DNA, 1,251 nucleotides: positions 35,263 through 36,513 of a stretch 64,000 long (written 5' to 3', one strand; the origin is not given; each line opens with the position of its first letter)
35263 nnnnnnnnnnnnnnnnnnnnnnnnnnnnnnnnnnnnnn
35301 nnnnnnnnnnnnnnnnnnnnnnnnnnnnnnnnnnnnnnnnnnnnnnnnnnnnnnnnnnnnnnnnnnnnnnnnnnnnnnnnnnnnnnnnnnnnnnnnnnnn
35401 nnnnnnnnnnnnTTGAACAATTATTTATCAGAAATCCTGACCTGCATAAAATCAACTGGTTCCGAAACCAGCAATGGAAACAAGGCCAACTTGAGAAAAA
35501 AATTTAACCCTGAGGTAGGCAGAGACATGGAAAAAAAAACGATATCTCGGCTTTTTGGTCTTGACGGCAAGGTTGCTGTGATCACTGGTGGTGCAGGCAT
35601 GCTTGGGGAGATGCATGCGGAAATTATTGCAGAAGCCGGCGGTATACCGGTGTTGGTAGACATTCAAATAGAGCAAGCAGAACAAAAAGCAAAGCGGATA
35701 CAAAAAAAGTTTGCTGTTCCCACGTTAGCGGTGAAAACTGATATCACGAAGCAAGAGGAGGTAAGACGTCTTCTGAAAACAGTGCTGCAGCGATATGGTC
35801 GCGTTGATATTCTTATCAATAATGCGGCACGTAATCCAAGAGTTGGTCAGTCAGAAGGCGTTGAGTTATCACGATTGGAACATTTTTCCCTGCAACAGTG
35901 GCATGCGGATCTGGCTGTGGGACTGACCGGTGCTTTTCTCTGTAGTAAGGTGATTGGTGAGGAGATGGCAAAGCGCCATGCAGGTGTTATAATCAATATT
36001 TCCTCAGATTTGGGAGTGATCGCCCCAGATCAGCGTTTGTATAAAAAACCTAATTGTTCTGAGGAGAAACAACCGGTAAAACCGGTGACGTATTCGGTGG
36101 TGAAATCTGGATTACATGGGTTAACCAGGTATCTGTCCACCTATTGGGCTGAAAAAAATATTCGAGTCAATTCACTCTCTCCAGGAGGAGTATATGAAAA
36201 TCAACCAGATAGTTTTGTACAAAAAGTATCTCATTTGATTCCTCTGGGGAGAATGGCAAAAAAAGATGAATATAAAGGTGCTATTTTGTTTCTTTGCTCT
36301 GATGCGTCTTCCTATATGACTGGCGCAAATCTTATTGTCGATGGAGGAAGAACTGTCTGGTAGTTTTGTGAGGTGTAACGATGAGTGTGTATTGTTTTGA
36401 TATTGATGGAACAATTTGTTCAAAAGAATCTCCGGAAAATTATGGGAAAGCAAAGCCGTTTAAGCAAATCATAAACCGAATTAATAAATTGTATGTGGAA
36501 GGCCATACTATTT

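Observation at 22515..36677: Unusual CMP/CDP-sugar module: DHQS-like cyclase, class-III aminotransferase, cupin-fused cytidylyltransferase, B12-radical-SAM enzyme and zinc-ribbon C-methyltransferase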

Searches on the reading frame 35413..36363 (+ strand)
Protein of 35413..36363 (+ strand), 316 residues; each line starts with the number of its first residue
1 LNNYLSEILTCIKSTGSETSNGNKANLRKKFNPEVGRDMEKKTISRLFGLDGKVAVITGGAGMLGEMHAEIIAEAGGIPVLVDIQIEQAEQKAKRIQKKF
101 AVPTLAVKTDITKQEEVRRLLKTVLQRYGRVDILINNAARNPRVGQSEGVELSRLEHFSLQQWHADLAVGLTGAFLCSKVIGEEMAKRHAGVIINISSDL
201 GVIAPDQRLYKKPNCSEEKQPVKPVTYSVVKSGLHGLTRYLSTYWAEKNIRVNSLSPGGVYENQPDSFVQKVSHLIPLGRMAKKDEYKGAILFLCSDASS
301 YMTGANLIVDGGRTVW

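Call 6: search_protein_families(library=pfam, proteins=[window:35413-36363:+])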
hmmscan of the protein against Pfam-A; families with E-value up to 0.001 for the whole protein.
window:35413-36363:+ (316 aa): 4 families
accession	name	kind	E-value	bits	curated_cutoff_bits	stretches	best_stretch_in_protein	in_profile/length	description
PF13561.12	adh_short_C2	-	1e-43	150.1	27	2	226-313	142-235/236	Enoyl-(Acyl carrier protein) reductase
PF00106.31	adh_short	-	9.4e-35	120.3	26.6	2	53-203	1-141/195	short chain dehydrogenase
PF08659.16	KR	-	9e-05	22.9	22.6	1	56-138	4-89/180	KR domain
PF02737.24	3HCDH_N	-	0.00063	20.1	22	1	53-123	1-66/180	3-hydroxyacyl-CoA dehydrogenase, NAD binding domain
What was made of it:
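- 35527..36363 (+): PtmA-like SDR (the ORF was listed from 35413). Pfam hit (call 6).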

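Call 38: search_protein_families(library=ncbifam, proteins=[window:35521-36363:+], max_evalue=1e-10)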
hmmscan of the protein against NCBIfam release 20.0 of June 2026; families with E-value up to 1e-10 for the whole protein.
window:35521-36363:+ (280 aa): 167 families (the best 25 are shown)
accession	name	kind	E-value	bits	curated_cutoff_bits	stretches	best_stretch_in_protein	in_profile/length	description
NF006619.0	PRK09186.1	equivalog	3e-54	184.3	255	1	14-277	2-254/256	oxidoreductase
NF006070.0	PRK08213.1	subfamily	1.2e-47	162.7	279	1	6-279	2-258/259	gluconate 5-dehydrogenase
NF005309.0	PRK06841.1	subfamily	1.2e-44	152.8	286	1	5-279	4-254/255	GolD/DthD family dehydrogenase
NF005853.0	PRK07774.1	equivalog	2.3e-44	151.7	303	2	14-163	4-146/250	SDR family oxidoreductase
NF006132.0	PRK08277.1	subfamily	1.7e-43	149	281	1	9-277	3-274/280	D-mannonate oxidoreductase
NF004198.0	PRK05653.1-3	equivalog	4.9e-42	144.1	296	1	14-279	5-248/248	3-oxoacyl-ACP reductase FabG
NF005559.1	PRK07231.1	subfamily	8.1e-42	143.4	215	1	14-279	2-249/249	glucose 1-dehydrogenase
NF004791.0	PRK06138.1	equivalog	3.4e-41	141.2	312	1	14-279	3-251/252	SDR family oxidoreductase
NF053702.1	TrHdxCHCADhChcB1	equivalog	4e-40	137.7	400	1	15-278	3-241/250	trans-4-hydroxycyclohexanecarboxylate dehydrogenase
NF005446.0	PRK07035.1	equivalog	6.4e-40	137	373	1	9-278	4-254/255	SDR family oxidoreductase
NF004818.0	PRK06172.1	equivalog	3.5e-39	134.6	336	1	14-278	5-251/253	SDR family oxidoreductase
NF009466.0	PRK12826.1-2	subfamily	2.2e-38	132.1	222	1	17-278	4-245/248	3-oxoacyl-ACP reductase FabG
NF005067.0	PRK06484.1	equivalog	3.2e-38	131.5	713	1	16-279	9-253/524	short chain dehydrogenase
NF005681.0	PRK07478.1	subfamily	7e-38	130.5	267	2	14-166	4-147/254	SDR family oxidoreductase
NF050062.1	FlagModPtmA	equivalog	8.3e-38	130.4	350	1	14-277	2-254/256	flagellin modification protein PtmA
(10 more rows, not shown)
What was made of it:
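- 35527..36363 (+): PRK09186 scores 184 bits and PtmA 130 bits, both below cut-off (call 38).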
